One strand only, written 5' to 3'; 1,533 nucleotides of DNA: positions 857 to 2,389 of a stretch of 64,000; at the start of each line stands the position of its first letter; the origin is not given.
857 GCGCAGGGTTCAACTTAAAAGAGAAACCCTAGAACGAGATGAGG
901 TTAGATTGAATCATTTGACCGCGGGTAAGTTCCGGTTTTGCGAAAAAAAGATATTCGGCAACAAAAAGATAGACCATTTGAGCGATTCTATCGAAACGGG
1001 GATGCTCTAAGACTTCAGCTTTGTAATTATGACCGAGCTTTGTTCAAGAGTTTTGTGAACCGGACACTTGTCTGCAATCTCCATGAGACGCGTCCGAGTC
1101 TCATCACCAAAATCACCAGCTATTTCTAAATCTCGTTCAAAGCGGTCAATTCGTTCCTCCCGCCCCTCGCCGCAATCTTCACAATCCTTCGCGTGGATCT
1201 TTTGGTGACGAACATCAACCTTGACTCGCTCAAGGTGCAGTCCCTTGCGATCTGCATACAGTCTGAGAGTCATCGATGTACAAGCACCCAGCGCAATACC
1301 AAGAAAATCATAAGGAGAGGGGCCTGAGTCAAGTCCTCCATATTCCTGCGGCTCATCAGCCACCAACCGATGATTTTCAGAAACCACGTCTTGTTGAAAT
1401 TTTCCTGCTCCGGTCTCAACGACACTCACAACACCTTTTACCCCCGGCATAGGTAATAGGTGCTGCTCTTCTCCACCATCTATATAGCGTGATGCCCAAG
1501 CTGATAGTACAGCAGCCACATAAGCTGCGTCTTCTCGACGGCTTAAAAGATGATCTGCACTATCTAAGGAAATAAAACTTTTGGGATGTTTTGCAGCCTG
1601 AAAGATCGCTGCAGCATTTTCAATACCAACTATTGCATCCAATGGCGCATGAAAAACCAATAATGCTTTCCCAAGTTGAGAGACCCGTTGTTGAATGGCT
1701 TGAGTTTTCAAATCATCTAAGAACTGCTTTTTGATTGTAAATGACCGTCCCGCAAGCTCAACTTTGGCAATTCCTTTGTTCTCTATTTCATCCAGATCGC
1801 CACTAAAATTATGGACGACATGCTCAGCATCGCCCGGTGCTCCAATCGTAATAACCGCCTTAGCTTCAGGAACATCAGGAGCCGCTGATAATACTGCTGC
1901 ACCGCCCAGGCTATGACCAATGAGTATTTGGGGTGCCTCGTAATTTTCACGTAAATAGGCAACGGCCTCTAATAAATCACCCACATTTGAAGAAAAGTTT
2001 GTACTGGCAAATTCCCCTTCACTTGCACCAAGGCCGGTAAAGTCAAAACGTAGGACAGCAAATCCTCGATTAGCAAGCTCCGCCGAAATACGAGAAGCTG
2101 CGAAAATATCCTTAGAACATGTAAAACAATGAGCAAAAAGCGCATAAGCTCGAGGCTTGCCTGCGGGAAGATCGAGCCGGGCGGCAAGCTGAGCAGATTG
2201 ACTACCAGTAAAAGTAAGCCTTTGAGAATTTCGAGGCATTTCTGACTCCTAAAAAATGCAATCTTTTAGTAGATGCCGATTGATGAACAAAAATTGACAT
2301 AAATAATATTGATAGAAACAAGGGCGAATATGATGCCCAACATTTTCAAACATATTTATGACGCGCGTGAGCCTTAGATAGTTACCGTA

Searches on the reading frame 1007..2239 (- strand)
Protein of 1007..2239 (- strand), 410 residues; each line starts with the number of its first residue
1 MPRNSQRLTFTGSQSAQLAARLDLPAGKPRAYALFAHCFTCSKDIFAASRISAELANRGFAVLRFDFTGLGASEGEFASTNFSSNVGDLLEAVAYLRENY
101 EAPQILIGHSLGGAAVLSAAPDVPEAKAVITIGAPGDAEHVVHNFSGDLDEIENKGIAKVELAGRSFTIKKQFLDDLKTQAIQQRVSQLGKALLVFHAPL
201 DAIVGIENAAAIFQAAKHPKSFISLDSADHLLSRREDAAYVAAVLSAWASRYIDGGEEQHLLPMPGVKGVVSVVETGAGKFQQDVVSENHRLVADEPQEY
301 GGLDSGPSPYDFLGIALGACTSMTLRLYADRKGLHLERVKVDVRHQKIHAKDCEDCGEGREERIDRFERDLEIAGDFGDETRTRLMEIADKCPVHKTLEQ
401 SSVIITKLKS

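Call 15: search_protein_families(library=pfam, proteins=[window:1007-2239:-], max_evalue=0.001)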
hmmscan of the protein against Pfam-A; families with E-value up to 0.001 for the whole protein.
window:1007-2239:- (410 aa): 6 families
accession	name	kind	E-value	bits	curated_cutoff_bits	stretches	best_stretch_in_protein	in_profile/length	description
PF12146.15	Hydrolase_4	-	2.3e-17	63.6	27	1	28-134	2-109/239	Serine aminopeptidase, S33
PF02566.24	OsmC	-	8.9e-15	55.4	27.5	1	303-404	2-97/100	OsmC-like protein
PF12697.13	Abhydrolase_6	-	5.6e-12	47.2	26.3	1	34-140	2-102/217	Alpha/beta hydrolase family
PF00561.26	Abhydrolase_1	-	1.3e-10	41.8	25.8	1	34-148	4-123/245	alpha/beta hydrolase fold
PF02129.25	Peptidase_S15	-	4.2e-08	33.6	23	1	52-139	44-133/262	X-Pro dipeptidyl-peptidase (S15 family)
PF12740.14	PETase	-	3.2e-05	23.9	28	0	188-257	166-237/263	PET hydrolase-like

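Call 34: find_encoding_contigs(protein=window:1007-2239:-, flank=3000, max_places=3)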
Protein window:1007-2239:- (410 aa): no gene with exactly this product is on record in the collection.

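Call 87: list_cluster_members(proteins=[window:2719-3228:+, window:2725-3228:+, window:2761-3228:+, window:2897-3235:+, window:2866-3171:-, window:2879-3241:-, window:2879-3106:-, window:2866-3069:-, window:1007-2239:-, window:5293-7251:+])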
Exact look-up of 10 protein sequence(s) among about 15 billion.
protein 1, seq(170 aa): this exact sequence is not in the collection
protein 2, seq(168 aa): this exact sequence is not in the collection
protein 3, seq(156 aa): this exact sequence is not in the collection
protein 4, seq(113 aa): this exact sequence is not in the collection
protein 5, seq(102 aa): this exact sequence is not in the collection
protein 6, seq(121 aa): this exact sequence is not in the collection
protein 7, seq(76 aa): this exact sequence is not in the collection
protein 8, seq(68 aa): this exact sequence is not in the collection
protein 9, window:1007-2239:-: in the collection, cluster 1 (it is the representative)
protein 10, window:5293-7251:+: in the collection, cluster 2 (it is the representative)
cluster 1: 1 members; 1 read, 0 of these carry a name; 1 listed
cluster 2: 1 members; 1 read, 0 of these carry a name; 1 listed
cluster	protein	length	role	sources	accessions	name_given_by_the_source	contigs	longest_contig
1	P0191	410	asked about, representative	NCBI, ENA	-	-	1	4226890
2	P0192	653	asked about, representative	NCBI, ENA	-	-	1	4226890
